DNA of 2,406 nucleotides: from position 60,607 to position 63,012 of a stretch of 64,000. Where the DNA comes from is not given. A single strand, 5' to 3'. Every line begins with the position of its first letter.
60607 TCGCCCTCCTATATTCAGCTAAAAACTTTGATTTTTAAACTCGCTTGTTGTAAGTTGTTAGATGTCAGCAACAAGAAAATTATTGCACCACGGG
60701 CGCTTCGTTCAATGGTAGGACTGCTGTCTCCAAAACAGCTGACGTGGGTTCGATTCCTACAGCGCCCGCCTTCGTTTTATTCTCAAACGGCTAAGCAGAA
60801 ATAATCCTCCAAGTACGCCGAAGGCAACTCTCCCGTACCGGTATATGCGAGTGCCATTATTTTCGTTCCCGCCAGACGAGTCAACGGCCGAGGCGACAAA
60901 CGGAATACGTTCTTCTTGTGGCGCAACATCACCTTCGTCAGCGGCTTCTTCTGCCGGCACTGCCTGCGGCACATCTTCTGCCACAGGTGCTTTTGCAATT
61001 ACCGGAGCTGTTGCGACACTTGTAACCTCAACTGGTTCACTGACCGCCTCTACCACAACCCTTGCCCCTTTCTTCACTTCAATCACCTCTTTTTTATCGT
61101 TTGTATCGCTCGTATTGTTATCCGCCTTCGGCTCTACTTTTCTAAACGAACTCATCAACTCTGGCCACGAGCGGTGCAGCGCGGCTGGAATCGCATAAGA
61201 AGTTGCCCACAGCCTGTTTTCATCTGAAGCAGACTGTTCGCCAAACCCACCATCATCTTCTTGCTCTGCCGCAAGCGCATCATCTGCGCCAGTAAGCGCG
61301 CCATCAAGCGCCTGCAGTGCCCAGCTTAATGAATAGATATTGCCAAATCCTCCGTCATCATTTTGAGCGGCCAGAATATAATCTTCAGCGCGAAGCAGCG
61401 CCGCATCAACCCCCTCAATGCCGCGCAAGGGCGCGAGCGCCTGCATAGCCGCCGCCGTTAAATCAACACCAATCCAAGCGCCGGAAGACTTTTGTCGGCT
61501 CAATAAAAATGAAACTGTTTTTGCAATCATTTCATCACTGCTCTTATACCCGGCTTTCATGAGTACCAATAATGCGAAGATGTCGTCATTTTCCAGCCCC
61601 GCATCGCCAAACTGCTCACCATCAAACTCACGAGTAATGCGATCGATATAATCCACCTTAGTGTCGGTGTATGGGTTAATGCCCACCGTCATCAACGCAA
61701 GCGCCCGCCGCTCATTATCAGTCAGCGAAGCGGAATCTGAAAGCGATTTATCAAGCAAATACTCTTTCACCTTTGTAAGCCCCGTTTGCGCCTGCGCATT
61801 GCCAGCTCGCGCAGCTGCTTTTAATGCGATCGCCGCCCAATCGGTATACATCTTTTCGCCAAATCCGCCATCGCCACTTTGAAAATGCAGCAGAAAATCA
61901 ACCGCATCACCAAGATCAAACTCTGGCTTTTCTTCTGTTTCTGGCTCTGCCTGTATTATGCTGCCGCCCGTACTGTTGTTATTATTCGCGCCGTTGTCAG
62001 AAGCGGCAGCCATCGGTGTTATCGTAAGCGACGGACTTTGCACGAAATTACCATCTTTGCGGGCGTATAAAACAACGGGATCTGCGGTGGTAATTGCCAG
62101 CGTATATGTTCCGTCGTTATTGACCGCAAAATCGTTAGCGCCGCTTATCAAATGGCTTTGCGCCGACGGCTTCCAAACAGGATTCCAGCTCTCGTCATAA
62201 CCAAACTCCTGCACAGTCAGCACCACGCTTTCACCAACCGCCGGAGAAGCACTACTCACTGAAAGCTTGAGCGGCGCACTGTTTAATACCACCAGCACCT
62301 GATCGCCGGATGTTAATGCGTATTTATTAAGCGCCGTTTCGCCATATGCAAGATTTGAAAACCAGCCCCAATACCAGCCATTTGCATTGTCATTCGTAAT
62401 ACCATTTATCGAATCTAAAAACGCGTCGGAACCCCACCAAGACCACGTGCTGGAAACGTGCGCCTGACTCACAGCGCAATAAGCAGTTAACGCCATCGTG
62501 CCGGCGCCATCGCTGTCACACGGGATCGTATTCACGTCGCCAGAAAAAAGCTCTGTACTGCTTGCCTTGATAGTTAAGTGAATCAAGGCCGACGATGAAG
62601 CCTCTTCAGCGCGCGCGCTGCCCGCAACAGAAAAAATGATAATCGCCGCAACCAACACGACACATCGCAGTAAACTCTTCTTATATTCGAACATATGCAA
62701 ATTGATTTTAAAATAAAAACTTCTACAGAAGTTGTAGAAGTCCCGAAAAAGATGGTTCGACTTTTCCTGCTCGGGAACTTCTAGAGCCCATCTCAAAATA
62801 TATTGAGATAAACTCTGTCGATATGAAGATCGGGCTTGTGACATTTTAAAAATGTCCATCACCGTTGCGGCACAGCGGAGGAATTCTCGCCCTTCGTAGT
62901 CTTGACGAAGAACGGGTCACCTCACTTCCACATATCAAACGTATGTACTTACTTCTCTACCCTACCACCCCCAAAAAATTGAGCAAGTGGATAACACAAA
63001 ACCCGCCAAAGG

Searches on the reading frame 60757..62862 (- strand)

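Call 22: search_protein_families(library=pfam, proteins=[window:60757-62862:-], max_evalue=0.000001)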
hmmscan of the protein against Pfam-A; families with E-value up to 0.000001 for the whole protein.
window:60757-62862:- (701 aa): 1 family
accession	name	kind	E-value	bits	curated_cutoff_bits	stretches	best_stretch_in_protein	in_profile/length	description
PF13243.12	SQHop_cyclase_C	-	2.1e-10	40.6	26.1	0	431-509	146-229/319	Squalene-hopene cyclase C-terminal domain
